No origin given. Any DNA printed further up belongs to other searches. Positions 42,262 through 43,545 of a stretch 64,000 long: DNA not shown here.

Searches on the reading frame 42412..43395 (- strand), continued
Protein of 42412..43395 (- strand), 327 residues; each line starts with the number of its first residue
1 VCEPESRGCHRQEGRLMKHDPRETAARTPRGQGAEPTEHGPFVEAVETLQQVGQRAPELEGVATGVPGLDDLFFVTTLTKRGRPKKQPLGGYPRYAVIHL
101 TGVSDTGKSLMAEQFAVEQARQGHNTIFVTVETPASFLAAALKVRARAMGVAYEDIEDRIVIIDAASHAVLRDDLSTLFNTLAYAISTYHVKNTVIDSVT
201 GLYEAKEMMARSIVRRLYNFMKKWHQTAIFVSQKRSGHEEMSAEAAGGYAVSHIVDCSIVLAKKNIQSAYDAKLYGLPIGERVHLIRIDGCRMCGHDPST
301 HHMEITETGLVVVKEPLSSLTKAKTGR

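Call 31: find_encoding_contigs(protein=P0102, flank=5000, max_places=1)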
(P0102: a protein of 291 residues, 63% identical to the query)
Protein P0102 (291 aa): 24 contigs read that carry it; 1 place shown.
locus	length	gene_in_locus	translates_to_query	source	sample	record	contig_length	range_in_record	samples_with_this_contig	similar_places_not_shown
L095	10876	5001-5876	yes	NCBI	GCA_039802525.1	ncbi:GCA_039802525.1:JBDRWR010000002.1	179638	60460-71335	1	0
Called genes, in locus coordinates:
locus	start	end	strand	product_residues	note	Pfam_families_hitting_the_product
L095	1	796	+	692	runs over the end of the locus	-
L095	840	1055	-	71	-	-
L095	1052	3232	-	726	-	PF09586:YfhO (weak)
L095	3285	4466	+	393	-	PF00108:Thiolase_N, PF02803:Thiolase_C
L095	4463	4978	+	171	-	PF00691:OmpA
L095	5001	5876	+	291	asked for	PF06745:ATPase, PF08423:Rad51 (weak), PF13481:AAA_25 (faint)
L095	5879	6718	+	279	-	PF01972:SDH_protease, PF25145:NfeD1b_N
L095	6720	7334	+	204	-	-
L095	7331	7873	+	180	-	PF01661:Macro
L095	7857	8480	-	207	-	-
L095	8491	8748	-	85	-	-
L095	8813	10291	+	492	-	PF00171:Aldedh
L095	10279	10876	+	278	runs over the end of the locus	PF05050:Methyltransf_21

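Call 32: find_encoding_contigs(protein=P0090, flank=5000, max_places=1)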
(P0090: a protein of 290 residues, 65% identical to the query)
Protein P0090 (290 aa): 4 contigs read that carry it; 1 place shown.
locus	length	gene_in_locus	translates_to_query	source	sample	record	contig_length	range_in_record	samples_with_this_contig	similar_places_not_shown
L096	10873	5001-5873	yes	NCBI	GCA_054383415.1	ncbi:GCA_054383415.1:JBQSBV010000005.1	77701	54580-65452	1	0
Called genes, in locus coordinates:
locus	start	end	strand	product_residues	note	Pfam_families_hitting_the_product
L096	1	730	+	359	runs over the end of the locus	PF01118:Semialdhyde_dh, PF02774:Semialdhyde_dhC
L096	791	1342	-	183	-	-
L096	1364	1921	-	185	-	PF07719:TPR_2 (faint)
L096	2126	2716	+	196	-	PF00596:Aldolase_II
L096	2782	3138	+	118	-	PF01050:MannoseP_isomer (faint), PF02311:AraC_binding, PF07883:Cupin_2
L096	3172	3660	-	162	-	PF01294:Ribosomal_L13e, PF14520:HHH_5, PF14229:DUF4332 (faint)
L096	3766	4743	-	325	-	PF02423:OCD_Mu_crystall, PF01488:Shikimate_DH (weak)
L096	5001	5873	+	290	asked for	PF06745:ATPase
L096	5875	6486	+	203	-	-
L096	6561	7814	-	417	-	PF02812:ELFV_dehydrog_N, PF00208:ELFV_dehydrog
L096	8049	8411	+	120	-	-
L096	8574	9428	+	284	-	PF08501:Shikimate_dh_N, PF00106:adh_short (faint), PF13241:NAD_binding_7 (faint), PF01262:AlaDh_PNT_C (weak), PF02882:THF_DHG_CYH_C (faint), PF01488:Shikimate_DH, PF03435:Sacchrp_dh_NADP (weak), PF18317:SDH_C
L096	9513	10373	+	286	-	PF22700:MVD-like_N (weak), PF00288:GHMP_kinases_N, PF08544:GHMP_kinases_C (weak)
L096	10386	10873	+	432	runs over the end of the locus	PF00275:EPSP_synthase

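Call 33: search_protein_families(library=ncbifam, proteins=[L011:6858-8021:+, L093:6306-7619:+, L094:5988-6392:+, L095:5879-6718:+, L095:6720-7334:+, L096:5875-6486:+, L009:7043-7435:+, L007:6934-7305:+], max_evalue=0.001)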
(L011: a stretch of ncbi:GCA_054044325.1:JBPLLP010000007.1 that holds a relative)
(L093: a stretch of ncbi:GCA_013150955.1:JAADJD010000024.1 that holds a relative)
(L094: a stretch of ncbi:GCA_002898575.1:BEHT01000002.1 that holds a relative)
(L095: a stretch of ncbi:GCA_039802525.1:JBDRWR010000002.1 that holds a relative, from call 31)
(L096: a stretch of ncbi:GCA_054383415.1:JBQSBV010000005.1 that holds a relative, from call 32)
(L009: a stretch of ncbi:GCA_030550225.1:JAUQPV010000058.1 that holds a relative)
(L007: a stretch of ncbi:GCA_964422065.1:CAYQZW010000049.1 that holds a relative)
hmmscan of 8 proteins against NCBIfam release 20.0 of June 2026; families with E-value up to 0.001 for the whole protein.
L011:6858-8021:+ (387 aa): 0 families

L093:6306-7619:+ (437 aa): 0 families

L094:5988-6392:+ (134 aa): 1 family
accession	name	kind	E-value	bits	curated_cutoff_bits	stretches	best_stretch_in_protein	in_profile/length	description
TIGR03879.1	near_KaiC_dom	domain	2.4e-28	98.4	65.1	1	26-123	2-89/91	probable regulatory domain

L095:5879-6718:+ (279 aa): 6 families
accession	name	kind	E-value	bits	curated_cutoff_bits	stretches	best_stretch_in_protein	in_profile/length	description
NF047768.1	Clp_like_SDH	equivalog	4.1e-115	383.7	250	1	7-261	1-251/260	SDH family Clp fold serine proteinase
NF045542.1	Clp_rel_HeadMat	equivalog_domain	4.1e-14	52.9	120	1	71-145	20-95/165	head maturation protease, ClpP-related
NF045540.1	scaf_prot_MCP1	exception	3.7e-10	39.1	475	1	73-145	19-91/652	ClpP-like prohead protease/major capsid protein fusion protein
TIGR00706.1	SppA_dom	equivalog_domain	1.7e-08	34.4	155.45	1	67-147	15-97/208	signal peptide peptidase SppA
NF008745.0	PRK11778.1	equivalog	8.8e-06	25.1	259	1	91-157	137-206/345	protease SohB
TIGR00705.1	SppA_67K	equivalog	3.8e-05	22.2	311.45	1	72-148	338-417/590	signal peptide peptidase SppA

L095:6720-7334:+ (204 aa): 1 family
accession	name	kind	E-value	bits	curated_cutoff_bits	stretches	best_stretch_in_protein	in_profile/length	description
TIGR03879.1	near_KaiC_dom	domain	7.5e-36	122.5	65.1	1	27-121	1-91/91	probable regulatory domain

L096:5875-6486:+ (203 aa): 2 families
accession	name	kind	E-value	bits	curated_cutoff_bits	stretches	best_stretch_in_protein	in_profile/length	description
TIGR03879.1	near_KaiC_dom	domain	1.4e-31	108.8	65.1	1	25-121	1-91/91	probable regulatory domain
NF005385.0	PRK06930.1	subfamily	0.00058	19.6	136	0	54-96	125-167/170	positive control sigma-like factor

L009:7043-7435:+ (130 aa): 1 family
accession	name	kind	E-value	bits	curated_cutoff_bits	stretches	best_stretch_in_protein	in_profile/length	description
TIGR03879.1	near_KaiC_dom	domain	1.7e-28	98.9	65.1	1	27-122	1-91/91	probable regulatory domain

L007:6934-7305:+ (123 aa): 1 family
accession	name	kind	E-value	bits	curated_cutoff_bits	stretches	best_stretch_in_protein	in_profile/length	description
TIGR03879.1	near_KaiC_dom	domain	7.8e-32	109.6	65.1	1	27-122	1-90/91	probable regulatory domain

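Call 34: list_cluster_members(proteins=[P0001, P0121, P0002])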
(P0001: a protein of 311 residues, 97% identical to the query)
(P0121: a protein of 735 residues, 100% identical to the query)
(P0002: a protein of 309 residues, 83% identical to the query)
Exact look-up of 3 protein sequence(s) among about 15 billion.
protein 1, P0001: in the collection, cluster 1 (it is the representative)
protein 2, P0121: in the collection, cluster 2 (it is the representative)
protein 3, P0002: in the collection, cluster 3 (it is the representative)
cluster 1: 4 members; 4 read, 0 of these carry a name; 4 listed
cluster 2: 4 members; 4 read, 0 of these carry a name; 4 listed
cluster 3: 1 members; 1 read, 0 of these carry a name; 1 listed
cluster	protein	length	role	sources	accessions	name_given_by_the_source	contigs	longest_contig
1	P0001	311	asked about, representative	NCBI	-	-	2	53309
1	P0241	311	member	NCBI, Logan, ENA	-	-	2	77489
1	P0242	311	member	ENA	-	-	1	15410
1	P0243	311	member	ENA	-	-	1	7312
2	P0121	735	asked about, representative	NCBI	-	-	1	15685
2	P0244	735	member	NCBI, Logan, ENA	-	-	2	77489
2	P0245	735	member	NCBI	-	-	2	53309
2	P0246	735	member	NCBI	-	-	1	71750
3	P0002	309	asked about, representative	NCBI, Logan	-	-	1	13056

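Call 39: search_solved_structures(query=window:42412-43347:-, max_evalue=0.001, show_alignments=1)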
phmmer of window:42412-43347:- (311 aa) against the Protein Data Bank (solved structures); distinct sequences matched with E-value up to 0.001: 47.
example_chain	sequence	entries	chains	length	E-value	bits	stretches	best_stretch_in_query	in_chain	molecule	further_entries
8db3_A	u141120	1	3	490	2.4e-13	53.4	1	72-222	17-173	Circadian clock protein KaiC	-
3cmu_A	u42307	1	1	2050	4.3e-13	52.6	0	73-220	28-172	Protein recA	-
8dba_A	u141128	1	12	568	4.4e-13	52.6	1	72-222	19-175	Circadian clock protein KaiC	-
8fwi_A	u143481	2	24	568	1.1e-12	51.4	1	72-222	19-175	Circadian clock protein KaiC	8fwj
7dy1_A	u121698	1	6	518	2e-11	47.1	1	74-217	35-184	Circadian clock protein kinase KaiC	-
4o0m_A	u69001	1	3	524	2.1e-11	47.1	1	74-217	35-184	Circadian clock protein kinase KaiC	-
5jwq_A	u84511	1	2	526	2.8e-11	46.7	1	74-217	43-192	Circadian clock protein kinase KaiC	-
8zn5_B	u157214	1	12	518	4.2e-11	46.1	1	74-244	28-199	KaiC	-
3cmt_A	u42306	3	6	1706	6.8e-11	45.4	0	73-220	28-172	Protein recA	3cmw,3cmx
8zn6_F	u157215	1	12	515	2.8e-10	43.4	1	74-247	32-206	KaiC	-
2dr3_A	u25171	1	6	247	5.3e-10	42.5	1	73-250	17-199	UPF0273 protein PH0284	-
3k0e_A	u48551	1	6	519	5.4e-10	42.5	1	74-246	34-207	Circadian clock protein kinase KaiC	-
3k0f_A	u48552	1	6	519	5.5e-10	42.5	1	74-246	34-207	Circadian clock protein kinase KaiC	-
7dyi_A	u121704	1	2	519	5.6e-10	42.4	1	74-246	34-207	Circadian clock protein kinase KaiC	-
4dug_A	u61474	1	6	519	7.4e-10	42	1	74-246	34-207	Circadian clock protein kinase kaiC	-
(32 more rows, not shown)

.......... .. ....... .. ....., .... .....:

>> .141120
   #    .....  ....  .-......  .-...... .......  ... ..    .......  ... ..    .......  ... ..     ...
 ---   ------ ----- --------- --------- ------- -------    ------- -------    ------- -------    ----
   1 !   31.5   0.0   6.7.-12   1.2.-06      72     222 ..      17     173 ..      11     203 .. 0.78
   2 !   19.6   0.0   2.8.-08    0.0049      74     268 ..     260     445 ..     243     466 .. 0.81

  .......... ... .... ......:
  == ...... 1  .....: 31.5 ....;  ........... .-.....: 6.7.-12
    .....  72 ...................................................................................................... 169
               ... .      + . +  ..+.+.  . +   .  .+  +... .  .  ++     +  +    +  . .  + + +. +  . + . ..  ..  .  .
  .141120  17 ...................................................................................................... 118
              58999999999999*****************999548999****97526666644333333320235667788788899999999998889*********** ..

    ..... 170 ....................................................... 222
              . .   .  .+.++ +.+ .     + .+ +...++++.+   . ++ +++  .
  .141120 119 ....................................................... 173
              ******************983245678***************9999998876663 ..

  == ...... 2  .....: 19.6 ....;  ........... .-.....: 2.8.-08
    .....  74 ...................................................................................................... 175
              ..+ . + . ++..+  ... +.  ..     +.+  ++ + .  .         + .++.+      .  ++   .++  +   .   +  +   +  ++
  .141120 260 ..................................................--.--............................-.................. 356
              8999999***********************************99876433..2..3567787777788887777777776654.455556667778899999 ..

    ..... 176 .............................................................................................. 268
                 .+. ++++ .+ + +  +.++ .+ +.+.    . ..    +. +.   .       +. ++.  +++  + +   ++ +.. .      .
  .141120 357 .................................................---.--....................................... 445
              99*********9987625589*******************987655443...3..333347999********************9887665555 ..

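Call 64: find_encoding_contigs(protein=P0050, flank=5000, max_places=1)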
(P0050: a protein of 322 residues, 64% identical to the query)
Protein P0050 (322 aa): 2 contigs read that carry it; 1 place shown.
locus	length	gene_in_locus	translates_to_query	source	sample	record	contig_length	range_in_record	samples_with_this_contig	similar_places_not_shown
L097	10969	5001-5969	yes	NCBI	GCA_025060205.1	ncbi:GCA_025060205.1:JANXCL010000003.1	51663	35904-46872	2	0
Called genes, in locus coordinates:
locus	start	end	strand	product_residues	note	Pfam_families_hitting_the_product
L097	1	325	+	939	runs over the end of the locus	PF04234:CopC (faint), PF13205:Big_5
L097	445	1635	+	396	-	PF14100:DUF6807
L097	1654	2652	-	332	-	PF01522:Polysacc_deac_1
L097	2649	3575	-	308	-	PF01545:Cation_efflux, PF16916:ZT_dimer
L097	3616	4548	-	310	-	PF01545:Cation_efflux, PF16916:ZT_dimer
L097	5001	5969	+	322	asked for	PF06745:ATPase, PF13481:AAA_25 (weak)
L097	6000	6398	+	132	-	PF08281:Sigma70_r4_2 (faint)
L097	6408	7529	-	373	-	PF04055:Radical_SAM, PF19288:CofH_C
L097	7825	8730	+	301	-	PF13624:SurA_N_3 (faint), PF13145:Rotamase_2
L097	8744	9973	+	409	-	PF01408:GFO_IDH_MocA, PF22725:GFO_IDH_MocA_C3, PF02894:GFO_IDH_MocA_C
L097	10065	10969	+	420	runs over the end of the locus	PF01408:GFO_IDH_MocA, PF22725:GFO_IDH_MocA_C3 (weak)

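Call 65: find_encoding_contigs(protein=P0016, flank=5000, max_places=1)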
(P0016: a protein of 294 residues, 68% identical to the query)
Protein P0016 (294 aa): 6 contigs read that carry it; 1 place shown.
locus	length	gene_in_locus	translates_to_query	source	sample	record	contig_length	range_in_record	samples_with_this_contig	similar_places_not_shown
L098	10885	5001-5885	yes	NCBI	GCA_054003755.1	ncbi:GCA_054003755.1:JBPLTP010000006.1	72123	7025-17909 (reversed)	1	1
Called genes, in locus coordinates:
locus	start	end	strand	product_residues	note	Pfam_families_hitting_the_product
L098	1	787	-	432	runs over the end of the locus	PF03721:UDPG_MGDP_dh_N, PF01210:NAD_Gly3P_dh_N (faint), PF02737:3HCDH_N (weak), PF03446:NAD_binding_2, PF00984:UDPG_MGDP_dh, PF03720:UDPG_MGDP_dh_C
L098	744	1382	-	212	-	PF19567:CpsB_CapC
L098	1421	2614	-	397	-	PF05977:MFS_3, PF07690:MFS_1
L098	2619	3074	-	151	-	PF07883:Cupin_2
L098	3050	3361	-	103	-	PF03091:CutA1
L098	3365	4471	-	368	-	PF00082:Peptidase_S8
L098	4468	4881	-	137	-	-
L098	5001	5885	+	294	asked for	PF06745:ATPase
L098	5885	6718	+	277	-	PF01972:SDH_protease, PF00574:CLP_protease (faint), PF25145:NfeD1b_N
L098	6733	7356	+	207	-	-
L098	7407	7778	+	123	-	PF08000:bPH_1, PF14470:bPH_3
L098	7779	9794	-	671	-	PF00270:DEAD (faint), PF04851:ResIII, PF13401:AAA_22 (faint), PF17757:UvrB_inter, PF27431:UvrB_3rd, PF00271:Helicase_C, PF12344:UvrB, PF02151:UVR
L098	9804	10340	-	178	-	-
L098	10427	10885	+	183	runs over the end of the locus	PF08668:HDOD (weak), PF01966:HD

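Call 66: find_encoding_contigs(protein=P0052, flank=5000, max_places=1)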
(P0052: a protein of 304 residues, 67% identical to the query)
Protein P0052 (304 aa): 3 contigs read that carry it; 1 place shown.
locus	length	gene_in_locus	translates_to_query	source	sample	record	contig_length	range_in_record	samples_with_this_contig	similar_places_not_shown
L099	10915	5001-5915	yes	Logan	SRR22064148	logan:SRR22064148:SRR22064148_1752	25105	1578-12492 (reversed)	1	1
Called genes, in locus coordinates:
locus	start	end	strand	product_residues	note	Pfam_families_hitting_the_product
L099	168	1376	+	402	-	PF01676:Metalloenzyme, PF10143:PhosphMutase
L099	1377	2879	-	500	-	PF02885:Glycos_trans_3N, PF00591:Glycos_transf_3, PF07831:PYNP_C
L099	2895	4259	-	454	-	PF02386:TrkH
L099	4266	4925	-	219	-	PF13241:NAD_binding_7 (weak), PF02254:TrkA_N, PF02080:TrkA_C (weak)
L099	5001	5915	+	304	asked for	PF06745:ATPase, PF13481:AAA_25 (weak)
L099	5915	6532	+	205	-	-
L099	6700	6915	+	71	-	PF08279:HTH_11, PF13412:HTH_24 (weak)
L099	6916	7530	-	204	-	PF01813:ATP-synt_D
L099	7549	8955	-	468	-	PF02874:ATP-synt_ab_N, PF00006:ATP-synt_ab, PF22919:ATP-synt_VA_C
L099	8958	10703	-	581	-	PF02874:ATP-synt_ab_N, PF16886:ATP-synt_ab_Xtn, PF00006:ATP-synt_ab, PF22919:ATP-synt_VA_C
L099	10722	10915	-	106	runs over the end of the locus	PF01990:ATP-synt_F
